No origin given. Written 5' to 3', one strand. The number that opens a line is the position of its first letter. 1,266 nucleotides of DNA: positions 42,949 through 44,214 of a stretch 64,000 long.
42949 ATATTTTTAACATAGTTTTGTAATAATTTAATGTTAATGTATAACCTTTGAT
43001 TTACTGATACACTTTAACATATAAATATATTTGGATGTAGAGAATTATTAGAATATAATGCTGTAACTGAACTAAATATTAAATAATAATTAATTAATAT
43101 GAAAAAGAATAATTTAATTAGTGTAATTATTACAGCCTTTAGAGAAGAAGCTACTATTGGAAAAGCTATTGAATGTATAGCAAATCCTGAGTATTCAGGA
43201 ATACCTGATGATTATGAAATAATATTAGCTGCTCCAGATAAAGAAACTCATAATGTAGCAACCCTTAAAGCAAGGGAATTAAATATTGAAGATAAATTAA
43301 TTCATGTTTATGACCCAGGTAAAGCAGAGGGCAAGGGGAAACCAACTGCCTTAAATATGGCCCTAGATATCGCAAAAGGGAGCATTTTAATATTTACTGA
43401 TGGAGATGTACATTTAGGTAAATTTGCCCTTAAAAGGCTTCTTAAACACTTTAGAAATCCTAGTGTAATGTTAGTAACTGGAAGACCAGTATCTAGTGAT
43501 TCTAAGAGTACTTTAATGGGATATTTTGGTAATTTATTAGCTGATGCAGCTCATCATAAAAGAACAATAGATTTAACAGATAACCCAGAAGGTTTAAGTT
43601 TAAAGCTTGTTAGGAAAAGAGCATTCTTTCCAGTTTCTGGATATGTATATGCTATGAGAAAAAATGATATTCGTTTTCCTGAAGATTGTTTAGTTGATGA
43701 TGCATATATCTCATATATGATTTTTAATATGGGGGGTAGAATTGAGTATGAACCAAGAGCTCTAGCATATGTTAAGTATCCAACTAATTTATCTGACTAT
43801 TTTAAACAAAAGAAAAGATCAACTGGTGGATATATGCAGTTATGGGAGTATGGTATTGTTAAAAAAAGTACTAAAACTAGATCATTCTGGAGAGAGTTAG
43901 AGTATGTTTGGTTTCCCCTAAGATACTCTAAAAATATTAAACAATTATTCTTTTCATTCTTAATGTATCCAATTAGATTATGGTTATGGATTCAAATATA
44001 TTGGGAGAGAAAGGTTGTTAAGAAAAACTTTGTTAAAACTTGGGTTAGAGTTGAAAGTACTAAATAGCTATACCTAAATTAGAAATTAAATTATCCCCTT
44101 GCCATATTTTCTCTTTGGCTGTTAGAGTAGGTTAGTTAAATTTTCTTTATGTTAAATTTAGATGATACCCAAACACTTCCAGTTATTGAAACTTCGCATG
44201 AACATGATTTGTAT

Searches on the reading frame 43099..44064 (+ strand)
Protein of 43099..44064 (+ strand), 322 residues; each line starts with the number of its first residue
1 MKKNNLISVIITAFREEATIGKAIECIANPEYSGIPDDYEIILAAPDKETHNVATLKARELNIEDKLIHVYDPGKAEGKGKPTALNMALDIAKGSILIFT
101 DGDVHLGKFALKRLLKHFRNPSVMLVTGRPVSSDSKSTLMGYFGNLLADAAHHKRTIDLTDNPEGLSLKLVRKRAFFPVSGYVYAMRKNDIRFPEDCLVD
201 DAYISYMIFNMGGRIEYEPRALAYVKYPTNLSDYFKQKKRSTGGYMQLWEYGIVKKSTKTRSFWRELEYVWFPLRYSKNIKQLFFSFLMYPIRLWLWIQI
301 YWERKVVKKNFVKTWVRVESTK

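Call 80: search_protein_families(library=pfam, proteins=[window:43099-44064:+], max_evalue=0.00001)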
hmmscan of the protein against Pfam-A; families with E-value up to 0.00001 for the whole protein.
window:43099-44064:+ (322 aa): 4 families
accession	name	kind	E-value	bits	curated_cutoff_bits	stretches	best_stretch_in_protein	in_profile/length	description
PF13641.12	Glyco_tranf_2_3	-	7.7e-17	62.5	27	1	7-243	3-229/230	Glycosyltransferase like family 2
PF00535.33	Glycos_transf_2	-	3.1e-11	43.9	23.3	1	8-138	1-123/168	Glycosyl transferase family 2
PF13506.12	Glyco_transf_21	-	1.6e-06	28.2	21.7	1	81-153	18-88/174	Glycosyl transferase family 21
PF13632.12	Glyco_trans_2_3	-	8.9e-06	26.1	27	0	101-297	6-186/198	Glycosyl transferase family group 2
